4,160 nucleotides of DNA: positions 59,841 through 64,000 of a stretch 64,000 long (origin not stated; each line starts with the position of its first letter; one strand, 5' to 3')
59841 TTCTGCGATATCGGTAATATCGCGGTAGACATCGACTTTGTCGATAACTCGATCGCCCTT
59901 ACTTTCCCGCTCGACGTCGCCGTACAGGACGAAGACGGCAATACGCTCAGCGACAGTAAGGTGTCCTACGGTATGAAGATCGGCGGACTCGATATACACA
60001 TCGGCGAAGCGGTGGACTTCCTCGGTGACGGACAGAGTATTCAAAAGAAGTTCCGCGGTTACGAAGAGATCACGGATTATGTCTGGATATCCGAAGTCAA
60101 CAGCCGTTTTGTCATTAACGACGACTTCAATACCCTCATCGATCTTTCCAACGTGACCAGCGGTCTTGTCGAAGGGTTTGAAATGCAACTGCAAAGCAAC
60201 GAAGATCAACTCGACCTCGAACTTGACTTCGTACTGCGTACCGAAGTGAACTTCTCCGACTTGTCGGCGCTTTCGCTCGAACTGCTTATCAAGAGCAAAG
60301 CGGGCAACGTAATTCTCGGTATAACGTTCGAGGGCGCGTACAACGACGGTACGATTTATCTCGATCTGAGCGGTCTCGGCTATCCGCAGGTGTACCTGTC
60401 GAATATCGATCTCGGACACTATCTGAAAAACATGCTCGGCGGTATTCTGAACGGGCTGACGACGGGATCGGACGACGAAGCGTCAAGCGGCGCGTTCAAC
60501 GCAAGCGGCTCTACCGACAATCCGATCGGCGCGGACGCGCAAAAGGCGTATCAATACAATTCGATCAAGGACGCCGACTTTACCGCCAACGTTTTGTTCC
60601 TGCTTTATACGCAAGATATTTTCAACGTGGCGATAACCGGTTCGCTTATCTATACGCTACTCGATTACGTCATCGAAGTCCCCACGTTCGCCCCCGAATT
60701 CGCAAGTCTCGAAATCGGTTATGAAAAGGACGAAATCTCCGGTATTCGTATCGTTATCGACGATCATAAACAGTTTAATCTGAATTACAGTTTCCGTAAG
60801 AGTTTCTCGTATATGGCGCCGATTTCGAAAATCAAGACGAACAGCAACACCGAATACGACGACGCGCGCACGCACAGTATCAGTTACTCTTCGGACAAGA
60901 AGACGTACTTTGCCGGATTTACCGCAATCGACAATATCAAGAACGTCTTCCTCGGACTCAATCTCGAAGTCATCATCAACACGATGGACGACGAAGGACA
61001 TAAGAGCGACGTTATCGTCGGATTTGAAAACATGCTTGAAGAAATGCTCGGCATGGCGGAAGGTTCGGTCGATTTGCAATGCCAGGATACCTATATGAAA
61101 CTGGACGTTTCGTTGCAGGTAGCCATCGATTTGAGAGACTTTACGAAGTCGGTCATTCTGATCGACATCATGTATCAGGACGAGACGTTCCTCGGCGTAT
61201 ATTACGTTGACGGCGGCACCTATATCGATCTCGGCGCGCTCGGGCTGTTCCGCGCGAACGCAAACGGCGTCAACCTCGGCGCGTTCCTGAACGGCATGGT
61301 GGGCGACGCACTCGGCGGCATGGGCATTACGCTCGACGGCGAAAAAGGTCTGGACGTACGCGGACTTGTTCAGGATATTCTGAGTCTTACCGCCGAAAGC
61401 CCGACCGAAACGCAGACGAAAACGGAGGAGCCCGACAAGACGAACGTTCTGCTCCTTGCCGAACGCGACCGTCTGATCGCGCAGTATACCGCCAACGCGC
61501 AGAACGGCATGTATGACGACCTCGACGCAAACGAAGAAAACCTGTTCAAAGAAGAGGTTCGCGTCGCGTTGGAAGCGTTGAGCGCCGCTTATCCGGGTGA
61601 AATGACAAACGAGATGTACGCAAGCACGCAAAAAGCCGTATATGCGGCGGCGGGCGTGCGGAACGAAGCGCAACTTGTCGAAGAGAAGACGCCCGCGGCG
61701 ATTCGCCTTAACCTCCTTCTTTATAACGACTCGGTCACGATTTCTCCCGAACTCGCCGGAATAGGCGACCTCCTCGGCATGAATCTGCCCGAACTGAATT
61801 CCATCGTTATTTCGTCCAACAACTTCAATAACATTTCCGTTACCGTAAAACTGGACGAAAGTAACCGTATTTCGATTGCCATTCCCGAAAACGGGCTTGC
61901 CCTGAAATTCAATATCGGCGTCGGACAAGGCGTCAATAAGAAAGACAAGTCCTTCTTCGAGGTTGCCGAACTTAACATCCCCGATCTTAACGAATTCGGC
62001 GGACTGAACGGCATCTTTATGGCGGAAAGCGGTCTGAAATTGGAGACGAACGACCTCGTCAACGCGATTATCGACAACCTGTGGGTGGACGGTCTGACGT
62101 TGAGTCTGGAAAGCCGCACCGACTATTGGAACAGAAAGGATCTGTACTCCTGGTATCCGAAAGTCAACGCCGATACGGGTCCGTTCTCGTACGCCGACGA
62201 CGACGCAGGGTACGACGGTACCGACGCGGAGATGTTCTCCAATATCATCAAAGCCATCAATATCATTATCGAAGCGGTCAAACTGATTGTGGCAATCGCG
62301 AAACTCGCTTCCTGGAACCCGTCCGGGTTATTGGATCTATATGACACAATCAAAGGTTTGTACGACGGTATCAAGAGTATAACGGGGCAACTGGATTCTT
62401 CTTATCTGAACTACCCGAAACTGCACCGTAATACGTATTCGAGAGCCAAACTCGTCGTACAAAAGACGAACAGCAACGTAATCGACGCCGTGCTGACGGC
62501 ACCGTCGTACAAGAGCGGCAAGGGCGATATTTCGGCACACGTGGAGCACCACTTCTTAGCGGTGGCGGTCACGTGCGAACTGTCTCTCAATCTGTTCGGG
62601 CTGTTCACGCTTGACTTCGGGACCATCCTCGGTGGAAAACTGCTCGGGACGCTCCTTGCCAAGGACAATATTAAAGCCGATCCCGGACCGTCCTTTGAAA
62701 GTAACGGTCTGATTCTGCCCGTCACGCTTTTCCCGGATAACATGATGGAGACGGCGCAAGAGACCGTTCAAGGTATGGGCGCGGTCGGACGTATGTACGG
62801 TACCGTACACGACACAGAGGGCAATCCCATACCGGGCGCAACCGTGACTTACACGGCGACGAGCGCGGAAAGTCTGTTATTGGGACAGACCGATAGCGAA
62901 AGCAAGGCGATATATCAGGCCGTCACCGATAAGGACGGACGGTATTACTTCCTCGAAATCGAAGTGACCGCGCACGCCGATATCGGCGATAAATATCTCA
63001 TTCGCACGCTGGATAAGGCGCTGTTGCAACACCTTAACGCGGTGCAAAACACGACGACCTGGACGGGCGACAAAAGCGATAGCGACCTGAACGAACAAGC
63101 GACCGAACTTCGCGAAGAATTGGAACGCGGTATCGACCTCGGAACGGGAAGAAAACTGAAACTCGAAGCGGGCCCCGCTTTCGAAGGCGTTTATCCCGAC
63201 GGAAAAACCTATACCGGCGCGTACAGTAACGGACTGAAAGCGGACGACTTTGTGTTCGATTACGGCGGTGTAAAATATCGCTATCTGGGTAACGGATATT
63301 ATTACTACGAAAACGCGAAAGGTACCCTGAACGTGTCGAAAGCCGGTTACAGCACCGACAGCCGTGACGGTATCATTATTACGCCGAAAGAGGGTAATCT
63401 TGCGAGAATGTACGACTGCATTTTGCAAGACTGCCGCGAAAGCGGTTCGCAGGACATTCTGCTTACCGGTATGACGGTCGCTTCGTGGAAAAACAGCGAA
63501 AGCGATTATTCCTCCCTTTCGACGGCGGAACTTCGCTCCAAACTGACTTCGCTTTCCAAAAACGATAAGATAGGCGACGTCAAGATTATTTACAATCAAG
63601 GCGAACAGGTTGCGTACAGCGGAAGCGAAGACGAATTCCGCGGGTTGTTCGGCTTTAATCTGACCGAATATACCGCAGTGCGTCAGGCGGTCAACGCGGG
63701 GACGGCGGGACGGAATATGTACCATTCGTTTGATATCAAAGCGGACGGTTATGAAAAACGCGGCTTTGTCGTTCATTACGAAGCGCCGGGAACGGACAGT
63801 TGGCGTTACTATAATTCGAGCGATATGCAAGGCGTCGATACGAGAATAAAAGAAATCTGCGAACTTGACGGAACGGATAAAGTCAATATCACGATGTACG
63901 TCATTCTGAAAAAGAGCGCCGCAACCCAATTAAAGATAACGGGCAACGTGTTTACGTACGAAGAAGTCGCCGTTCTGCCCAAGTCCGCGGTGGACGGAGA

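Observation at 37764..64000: Open-ended giant gene (at least 26.2 kb, 8,745 codons) for an orphan lipoprotein, missing from the ORF track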

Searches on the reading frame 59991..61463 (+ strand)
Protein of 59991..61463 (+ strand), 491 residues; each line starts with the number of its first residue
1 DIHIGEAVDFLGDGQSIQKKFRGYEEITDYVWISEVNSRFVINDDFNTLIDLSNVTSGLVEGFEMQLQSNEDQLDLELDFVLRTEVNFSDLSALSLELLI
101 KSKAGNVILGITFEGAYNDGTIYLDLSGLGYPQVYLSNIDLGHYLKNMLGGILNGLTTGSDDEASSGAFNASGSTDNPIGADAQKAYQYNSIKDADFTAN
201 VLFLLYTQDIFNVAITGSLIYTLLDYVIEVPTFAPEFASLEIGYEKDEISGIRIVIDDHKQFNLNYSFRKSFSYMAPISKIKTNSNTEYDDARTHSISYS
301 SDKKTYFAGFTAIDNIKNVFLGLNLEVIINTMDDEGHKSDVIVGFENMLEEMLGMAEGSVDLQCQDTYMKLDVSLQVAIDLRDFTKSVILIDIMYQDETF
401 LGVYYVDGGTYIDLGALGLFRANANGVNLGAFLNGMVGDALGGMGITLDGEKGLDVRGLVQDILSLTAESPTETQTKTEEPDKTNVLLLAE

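Call 63: search_solved_structures(query=A5, max_evalue=10)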
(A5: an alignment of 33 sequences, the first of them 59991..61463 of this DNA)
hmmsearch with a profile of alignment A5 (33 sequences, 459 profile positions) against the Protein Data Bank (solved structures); distinct sequences matched with E-value up to 10: 0.

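Call 66: predict_structure(alignment_id=A5)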
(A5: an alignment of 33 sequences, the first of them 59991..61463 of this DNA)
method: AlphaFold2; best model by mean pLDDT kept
length: 491 residues; sequences in the alignment: 33
mean_pLDDT: 72.5   pTM: 0.58
mean pLDDT of the five models: 72.5, 70.7, 68.2, 66.8, 65.9
residues with pLDDT >= 90: 52; 70-90: 264; 50-70: 97; < 50: 78
segments of 3 or more residues with pLDDT < 50: 1-20, 59-61, 159-175, 289-296, 471-491
pLDDT, mean of each block of 10 residues (from residue 1): 37 44 71 89 65 55 51 77 88 87 90 88 86 87 70 58 41 48 64 72 81 83 70 69 78 73 81 83 53 50 71 83 78 87 78 82 82 88 90 89 91 86 84 77 78 80 60 44 39 34
secondary structure, 60 per line:
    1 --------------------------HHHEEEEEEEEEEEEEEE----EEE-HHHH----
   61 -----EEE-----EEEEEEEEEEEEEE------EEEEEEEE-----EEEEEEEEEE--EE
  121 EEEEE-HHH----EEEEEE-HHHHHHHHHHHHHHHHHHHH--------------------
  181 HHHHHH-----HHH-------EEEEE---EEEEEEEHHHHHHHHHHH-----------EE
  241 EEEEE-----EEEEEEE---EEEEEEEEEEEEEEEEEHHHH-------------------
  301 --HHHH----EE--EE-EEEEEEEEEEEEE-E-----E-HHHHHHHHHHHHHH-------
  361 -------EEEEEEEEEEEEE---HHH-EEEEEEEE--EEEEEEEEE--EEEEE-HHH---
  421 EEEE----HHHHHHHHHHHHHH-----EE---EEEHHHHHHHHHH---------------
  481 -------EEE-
elements in order: E30-44 E49-51 H53-56 E66-68 E74-87 E94-101 E107-116 E119-125 E134-139 H141-160 H181-186 E202-206 E210-216 H217-227 E239-245 E251-257 E261-277 H278-281 H303-306 E318-330 H340-353 E368-380 E388-395 E398-406 E409-413 E421-424 H429-442 E453-455 H456-465 E488-490

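Call 68: fold_search(model_id=the predicted structure, library=pdb)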
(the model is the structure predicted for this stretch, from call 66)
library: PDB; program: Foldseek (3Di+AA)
matches with E <= 10: 831; with E <= 0.001: 0
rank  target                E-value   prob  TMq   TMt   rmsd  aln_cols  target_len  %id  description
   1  8cgm_A                1.8e-02  0.60  0.13  0.25  14.8       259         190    8  Structure of the lipoprotein transporter LolA from Porphyromonas gingivalis (released 2023-06-21)
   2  9d4a_A                2.2e-02  0.15  0.09  0.03  24.8       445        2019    6  Atomic model of Ketoacyl Reductase domain and 4 helical bundle of S. cerevisiae Fatty Acid Synthase (FAS) in complex w (released 2025-08-20)
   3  9tp6_B                2.4e-02  0.54  0.14  0.25  15.8       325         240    7  Structure of LolA3 from Porphyromonas gingivalis (released 2026-02-18)
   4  5upb_D                2.5e-02  0.14  0.10  0.15  19.4       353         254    8  Swit_4259, an Acetoacetate Decarboxylase-like Enzyme from Sphingomonas wittichii RW1 (released 2017-06-07)
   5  6ehb_C                2.6e-02  0.16  0.11  0.15  25.6       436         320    8  OmpU, an outer membrane protein, of Vibrio cholerae (released 2018-04-25)
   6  1mpf                  2.6e-02  0.11  0.11  0.14  27.1       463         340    8  STRUCTURAL AND FUNCTIONAL ALTERATIONS OF A COLICIN RESISTANT MUTANT OF OMPF-PORIN FROM ESCHERICHIA COLI (released 1995-02-07)
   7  4kr8_C                2.8e-02  0.13  0.12  0.16  25.9       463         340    8  Salmonella typhi OmpF complex with Daunomycin (released 2014-05-28)
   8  3kg9_A                3.1e-02  0.18  0.10  0.16  20.6       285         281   12  Dehydratase domain from CurK module of Curacin polyketide synthase (released 2010-01-19)
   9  2uv8_G                3.2e-02  0.12  0.09  0.03  27.2       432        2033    8  Crystal structure of yeast fatty acid synthase with stalled acyl carrier protein at 3.1 angstrom resolution (released 2007-04-17)
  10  1gfn                  4.2e-02  0.10  0.11  0.15  26.3       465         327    8  OMPF PORIN DELETION (MUTANT DELTA 109-114) (released 1996-12-07)
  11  4z48_A                4.7e-02  0.54  0.14  0.25  15.1       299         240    7  Crystal structure of a DUF1329 family protein (DESPIG_00262) from Desulfovibrio piger ATCC 29098 at 1.75 A resolution (released 2015-04-22)
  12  9azz_A                8.1e-02  0.51  0.13  0.29  13.7       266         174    9  Crystal structure of outer membrane lipoprotein carrier protein (LolA) from Ehrlichia ruminantium (released 2024-03-20)
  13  5tz7_A                8.1e-02  0.11  0.09  0.13  21.7       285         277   12  Crystal Structure of CurK Dehydratase D1169N Inactive Mutant (released 2017-01-11)
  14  4lsi_A                8.1e-02  0.07  0.11  0.14  27.5       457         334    8  Ion selectivity of OmpF porin soaked in 0.3M KBr (released 2013-10-23)
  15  2x4m_C                8.1e-02  0.04  0.07  0.11  27.8       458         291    6  Yersinia Pestis Plasminogen Activator Pla (released 2010-07-28)
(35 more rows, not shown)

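Call 89: fold_search(model_id=the predicted structure, library=viral)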
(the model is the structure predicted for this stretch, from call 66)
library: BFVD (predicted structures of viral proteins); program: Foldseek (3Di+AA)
matches with E <= 10: 535; with E <= 0.001: 0
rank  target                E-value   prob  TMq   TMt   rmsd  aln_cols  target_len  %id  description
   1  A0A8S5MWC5            7.0e-03  0.18  0.09  0.09  26.3       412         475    8  Uncharacterized protein [Myoviridae sp. ct3wi9]
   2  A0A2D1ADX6            3.2e-02  0.05  0.07  0.04  42.4       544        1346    8  Minor tail protein [Rhodococcus phage Trina]
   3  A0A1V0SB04            3.3e-02  0.13  0.11  0.14  25.4       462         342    5  Uncharacterized protein [Catovirus CTV1]
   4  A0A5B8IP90            4.1e-02  0.10  0.08  0.06  22.6       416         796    8  Uncharacterized protein [Mimiviridae sp. ChoanoV1]
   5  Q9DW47                4.1e-02  0.08  0.09  0.11  31.4       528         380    8  Pr149 [Rat cytomegalovirus (strain Maastricht)]
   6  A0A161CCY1            4.9e-02  0.06  0.09  0.10  24.8       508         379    8  LEF-3 [Urbanus proteus nucleopolyhedrovirus]
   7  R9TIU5                7.1e-02  0.12  0.07  0.15  22.3       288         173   11  Outer membrane protein beta-barrel domain-containing protein [Vibrio phage nt-1]
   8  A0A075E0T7            8.3e-02  0.11  0.10  0.10  25.6       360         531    9  Uncharacterized protein [Dickeya phage RC-2014]
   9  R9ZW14                9.3e-02  0.13  0.08  0.17  24.9       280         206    8  (no name in the UniProt tables at hand)
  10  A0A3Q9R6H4            1.1e-01  0.44  0.12  0.26  15.2       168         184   14  (no name in the UniProt tables at hand)
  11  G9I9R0                1.1e-01  0.16  0.10  0.16  22.1       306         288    9  (no name in the UniProt tables at hand)
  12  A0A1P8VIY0            1.2e-01  0.12  0.08  0.16  25.8       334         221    8  Uncharacterized protein [Murid betaherpesvirus 3]
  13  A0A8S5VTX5            1.2e-01  0.25  0.09  0.18  14.6       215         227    7  Uncharacterized protein [Ackermannviridae sp.]
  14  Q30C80                1.3e-01  0.13  0.11  0.10  27.2       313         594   10  (no name in the UniProt tables at hand)
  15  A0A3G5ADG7            1.4e-01  0.35  0.09  0.26  17.9       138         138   14  Uncharacterized protein [Satyrvirus sp.]
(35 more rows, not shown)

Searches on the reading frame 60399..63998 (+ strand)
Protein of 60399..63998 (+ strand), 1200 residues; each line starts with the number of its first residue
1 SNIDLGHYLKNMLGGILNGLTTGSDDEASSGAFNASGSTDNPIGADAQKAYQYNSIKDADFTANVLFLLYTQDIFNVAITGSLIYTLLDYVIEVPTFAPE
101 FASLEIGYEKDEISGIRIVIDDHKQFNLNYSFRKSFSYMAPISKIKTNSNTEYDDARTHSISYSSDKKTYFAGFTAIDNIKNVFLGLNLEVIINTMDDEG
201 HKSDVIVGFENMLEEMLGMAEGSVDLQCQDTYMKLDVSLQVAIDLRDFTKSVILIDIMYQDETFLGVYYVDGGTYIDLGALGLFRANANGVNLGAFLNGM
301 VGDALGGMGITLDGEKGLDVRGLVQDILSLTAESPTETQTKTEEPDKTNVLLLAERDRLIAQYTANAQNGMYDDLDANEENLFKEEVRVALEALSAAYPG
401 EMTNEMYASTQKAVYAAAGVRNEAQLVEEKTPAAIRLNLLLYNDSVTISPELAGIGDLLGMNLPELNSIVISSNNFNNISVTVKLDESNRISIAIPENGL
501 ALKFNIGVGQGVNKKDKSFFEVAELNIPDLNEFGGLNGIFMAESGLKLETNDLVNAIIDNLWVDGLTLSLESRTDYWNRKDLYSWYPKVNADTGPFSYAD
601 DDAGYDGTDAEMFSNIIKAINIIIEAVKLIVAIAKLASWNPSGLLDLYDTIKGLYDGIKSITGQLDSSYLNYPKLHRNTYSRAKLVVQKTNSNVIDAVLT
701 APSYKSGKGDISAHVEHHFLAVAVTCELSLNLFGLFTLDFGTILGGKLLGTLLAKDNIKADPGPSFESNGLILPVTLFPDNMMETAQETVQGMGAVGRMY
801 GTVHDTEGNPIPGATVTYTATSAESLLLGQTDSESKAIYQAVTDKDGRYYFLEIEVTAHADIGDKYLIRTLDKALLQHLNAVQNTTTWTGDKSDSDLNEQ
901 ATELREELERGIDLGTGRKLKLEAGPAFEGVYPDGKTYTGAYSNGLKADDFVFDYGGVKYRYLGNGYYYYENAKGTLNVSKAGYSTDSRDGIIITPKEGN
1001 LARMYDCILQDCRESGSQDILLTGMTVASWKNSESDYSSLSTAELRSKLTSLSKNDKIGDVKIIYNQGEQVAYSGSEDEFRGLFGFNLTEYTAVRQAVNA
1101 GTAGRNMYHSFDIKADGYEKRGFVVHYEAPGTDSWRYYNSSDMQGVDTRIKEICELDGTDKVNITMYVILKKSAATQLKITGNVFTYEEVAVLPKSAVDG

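Call 39: find_homologous_proteins(query=window:60399-63998:+, max_evalue=0.001)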
Query window:60399-63998:+: 8000 candidates shared short words with the query, none scored E <= 0.001.

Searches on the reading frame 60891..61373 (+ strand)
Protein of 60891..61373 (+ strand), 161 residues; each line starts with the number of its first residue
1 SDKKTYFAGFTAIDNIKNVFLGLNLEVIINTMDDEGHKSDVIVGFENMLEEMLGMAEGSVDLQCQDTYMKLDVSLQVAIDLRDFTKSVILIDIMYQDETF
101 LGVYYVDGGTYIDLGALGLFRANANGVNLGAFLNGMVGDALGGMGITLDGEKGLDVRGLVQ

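Call 80: find_related_loci(query=A7, collection=metagenome_contigs, flank=10000)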
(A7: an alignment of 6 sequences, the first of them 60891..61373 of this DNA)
Query A7 (161 aa) in metagenome_contigs; peptide patterns used: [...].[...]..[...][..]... (x = any residue, [..] = any of these).
28 stretches matched a pattern; 3 encode a relative of the query (tblastn E <= 1e-3); 3 distinct loci.
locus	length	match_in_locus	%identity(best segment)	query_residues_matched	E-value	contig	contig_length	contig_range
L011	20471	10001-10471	32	13-161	5e-21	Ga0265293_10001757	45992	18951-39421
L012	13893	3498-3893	34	10-139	1e-20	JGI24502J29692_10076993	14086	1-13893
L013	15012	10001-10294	27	59-154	2e-7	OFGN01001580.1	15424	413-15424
